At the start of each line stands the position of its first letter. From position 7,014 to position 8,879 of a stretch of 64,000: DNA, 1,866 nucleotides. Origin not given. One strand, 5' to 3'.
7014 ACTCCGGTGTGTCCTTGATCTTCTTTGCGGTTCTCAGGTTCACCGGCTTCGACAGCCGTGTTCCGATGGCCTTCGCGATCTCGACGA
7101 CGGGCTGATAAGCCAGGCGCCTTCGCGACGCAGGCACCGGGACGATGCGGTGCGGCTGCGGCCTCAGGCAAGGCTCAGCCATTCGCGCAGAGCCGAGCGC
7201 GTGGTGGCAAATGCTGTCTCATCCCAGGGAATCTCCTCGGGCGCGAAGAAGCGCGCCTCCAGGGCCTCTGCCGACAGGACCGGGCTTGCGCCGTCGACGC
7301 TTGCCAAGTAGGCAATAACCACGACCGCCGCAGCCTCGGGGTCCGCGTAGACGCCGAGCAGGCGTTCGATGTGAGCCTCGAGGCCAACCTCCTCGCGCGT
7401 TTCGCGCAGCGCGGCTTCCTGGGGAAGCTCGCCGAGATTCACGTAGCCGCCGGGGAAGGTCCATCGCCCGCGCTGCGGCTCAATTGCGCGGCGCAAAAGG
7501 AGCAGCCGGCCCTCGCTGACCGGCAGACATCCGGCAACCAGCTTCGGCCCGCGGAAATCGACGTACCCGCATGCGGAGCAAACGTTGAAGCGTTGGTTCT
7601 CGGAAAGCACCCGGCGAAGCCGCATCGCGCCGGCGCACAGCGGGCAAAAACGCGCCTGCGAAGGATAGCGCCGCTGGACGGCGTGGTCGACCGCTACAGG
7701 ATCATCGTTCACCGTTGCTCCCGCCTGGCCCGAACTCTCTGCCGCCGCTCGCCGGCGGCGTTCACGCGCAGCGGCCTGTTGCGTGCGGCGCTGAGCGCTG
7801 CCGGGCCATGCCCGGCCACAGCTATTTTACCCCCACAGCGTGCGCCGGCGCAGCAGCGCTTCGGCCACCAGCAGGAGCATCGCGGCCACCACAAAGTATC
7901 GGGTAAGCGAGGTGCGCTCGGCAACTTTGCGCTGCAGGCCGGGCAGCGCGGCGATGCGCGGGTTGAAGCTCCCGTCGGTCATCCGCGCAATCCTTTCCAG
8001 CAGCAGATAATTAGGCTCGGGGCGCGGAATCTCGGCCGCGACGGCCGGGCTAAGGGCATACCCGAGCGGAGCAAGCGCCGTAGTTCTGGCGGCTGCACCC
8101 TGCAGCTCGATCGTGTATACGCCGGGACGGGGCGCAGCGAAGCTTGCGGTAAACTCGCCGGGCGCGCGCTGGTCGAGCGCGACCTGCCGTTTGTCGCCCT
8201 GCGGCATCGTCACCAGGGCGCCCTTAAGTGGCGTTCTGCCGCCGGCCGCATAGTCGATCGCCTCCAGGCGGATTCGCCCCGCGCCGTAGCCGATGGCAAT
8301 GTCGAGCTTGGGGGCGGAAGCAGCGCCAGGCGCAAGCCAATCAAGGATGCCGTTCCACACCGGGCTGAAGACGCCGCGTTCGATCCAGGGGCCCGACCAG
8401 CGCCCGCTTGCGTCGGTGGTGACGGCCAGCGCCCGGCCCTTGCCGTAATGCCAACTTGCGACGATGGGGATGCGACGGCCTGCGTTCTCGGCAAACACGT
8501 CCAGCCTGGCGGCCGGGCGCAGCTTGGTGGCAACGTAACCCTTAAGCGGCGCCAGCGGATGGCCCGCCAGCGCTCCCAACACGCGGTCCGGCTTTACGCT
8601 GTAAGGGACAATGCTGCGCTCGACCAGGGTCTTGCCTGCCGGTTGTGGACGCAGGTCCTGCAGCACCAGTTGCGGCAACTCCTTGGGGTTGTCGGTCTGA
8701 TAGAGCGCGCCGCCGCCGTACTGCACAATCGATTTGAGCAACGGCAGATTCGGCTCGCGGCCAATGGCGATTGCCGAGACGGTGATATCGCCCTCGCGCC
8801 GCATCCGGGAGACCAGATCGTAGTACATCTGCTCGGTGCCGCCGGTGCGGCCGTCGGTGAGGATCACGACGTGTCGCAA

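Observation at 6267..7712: Compact NUDIX - PRTase - SLOG three-gene island: candidate nucleotide-centred conflict/signalling system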

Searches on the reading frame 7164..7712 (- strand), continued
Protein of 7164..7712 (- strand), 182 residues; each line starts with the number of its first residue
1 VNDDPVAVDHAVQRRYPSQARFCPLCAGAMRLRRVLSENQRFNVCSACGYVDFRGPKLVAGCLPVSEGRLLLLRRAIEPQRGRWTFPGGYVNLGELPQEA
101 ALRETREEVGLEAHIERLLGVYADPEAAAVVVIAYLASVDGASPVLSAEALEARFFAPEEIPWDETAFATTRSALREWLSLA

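Call 53: find_encoding_contigs(protein=P0132, flank=7000, max_places=2)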
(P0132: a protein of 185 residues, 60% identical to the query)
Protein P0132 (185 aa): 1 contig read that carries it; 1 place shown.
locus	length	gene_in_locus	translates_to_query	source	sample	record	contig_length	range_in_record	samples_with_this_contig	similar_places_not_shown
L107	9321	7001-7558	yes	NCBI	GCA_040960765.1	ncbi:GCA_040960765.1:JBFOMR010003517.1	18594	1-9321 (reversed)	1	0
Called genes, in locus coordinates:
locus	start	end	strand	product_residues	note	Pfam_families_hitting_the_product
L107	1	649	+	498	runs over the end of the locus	-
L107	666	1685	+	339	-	PF20030:bpMoxR (weak), PF00004:AAA (weak), PF07726:AAA_3, PF07728:AAA_5, PF17863:AAA_lid_2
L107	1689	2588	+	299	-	PF01882:DUF58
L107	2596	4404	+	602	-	PF07584:BatA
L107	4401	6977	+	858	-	PF05762:VWA_CoxE (faint), PF07090:GATase1_like (faint), PF00092:VWA, PF13519:VWA_2, PF13768:VWA_3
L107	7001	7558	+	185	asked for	PF14803:Zn_ribbon_Nudix (weak), PF00293:NUDIX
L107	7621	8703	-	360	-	PF10137:CAP12-PCTIR_TIR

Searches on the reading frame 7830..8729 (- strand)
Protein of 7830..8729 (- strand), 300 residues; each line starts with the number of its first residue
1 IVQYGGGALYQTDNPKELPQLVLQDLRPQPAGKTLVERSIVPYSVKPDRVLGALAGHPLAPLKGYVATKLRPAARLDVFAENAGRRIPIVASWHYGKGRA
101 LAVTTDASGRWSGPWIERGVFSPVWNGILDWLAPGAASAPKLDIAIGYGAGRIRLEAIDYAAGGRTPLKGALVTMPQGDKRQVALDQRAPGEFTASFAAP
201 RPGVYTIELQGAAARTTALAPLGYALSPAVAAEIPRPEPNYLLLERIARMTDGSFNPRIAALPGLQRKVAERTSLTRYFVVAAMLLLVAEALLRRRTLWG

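Call 51: find_related_loci(query=window:7830-8729:-, collection=metagenome_contigs, flank=6000)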
Query window:7830-8729:- (300 aa) in metagenome_contigs; peptide patterns used: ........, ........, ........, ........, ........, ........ (x = any residue, [..] = any of these).
83 stretches matched a pattern, but none encodes a relative of the query by tblastn (E <= 1e-3).
